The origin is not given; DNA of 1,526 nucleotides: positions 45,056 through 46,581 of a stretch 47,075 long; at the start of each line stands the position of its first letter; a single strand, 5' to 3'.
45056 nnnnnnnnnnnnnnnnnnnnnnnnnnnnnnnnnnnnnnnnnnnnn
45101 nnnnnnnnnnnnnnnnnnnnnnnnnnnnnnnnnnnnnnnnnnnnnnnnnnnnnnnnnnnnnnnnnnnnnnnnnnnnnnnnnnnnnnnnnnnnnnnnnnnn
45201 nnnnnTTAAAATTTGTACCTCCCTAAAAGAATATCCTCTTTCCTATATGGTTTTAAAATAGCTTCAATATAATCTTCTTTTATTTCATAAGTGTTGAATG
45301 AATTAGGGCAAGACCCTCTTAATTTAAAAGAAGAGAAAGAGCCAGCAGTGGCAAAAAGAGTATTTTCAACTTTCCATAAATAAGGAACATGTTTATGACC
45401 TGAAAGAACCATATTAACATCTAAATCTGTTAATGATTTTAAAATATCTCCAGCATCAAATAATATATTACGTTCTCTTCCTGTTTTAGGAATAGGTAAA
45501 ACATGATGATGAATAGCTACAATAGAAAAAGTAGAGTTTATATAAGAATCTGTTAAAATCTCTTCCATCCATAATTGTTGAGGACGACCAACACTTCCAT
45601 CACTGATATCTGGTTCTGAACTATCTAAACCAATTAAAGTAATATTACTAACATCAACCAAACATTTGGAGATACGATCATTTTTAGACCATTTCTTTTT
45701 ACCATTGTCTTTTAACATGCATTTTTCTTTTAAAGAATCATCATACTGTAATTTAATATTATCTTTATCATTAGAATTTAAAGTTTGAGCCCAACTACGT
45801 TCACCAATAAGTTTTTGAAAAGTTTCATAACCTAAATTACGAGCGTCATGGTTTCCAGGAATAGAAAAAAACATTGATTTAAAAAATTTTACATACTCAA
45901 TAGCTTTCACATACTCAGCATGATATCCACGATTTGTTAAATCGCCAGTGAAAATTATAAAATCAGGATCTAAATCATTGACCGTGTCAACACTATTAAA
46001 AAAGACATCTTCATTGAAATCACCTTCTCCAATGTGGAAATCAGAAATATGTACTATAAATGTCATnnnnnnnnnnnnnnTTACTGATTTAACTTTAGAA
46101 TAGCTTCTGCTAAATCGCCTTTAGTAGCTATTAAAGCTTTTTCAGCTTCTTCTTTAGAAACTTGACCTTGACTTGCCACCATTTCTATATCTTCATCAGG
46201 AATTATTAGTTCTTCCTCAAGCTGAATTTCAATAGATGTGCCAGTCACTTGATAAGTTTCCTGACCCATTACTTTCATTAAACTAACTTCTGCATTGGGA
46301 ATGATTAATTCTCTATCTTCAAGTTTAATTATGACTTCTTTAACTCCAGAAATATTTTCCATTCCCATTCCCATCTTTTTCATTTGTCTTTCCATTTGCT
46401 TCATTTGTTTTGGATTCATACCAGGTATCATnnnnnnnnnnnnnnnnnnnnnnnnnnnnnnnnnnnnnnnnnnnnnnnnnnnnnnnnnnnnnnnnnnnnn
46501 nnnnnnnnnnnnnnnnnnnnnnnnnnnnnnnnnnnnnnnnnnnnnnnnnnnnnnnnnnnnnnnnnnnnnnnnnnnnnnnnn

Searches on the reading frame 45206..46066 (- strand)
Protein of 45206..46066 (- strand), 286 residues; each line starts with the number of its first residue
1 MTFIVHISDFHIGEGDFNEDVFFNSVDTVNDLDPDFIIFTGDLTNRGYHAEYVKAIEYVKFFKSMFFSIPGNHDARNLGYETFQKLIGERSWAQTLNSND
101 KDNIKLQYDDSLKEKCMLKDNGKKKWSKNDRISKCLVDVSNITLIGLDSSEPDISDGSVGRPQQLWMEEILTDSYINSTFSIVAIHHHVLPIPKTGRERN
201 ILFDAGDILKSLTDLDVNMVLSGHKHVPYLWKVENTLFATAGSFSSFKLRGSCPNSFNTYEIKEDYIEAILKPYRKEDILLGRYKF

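Call 41: search_protein_families(library=pfam, proteins=[window:45206-46066:-])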
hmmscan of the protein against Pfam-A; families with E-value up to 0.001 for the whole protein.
window:45206-46066:- (286 aa): 2 families
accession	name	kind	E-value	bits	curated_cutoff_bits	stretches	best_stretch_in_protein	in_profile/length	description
PF00149.33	Metallophos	-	2.2e-19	71.1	21.5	1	4-228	3-191/191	Calcineurin-like phosphoesterase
PF12850.12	Metallophos_2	-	2.7e-08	34.4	27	0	182-246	84-137/154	Calcineurin-like phosphoesterase superfamily domain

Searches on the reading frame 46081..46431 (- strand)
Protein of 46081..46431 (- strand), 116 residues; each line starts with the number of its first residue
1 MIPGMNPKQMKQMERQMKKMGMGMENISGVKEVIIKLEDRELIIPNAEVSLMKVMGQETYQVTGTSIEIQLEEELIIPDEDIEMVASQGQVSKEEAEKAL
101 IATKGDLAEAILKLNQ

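Call 88: find_encoding_contigs(protein=window:46081-46431:-, flank=3000, max_places=8)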
Protein window:46081-46431:- (116 aa): no gene with exactly this product is on record in the collection.
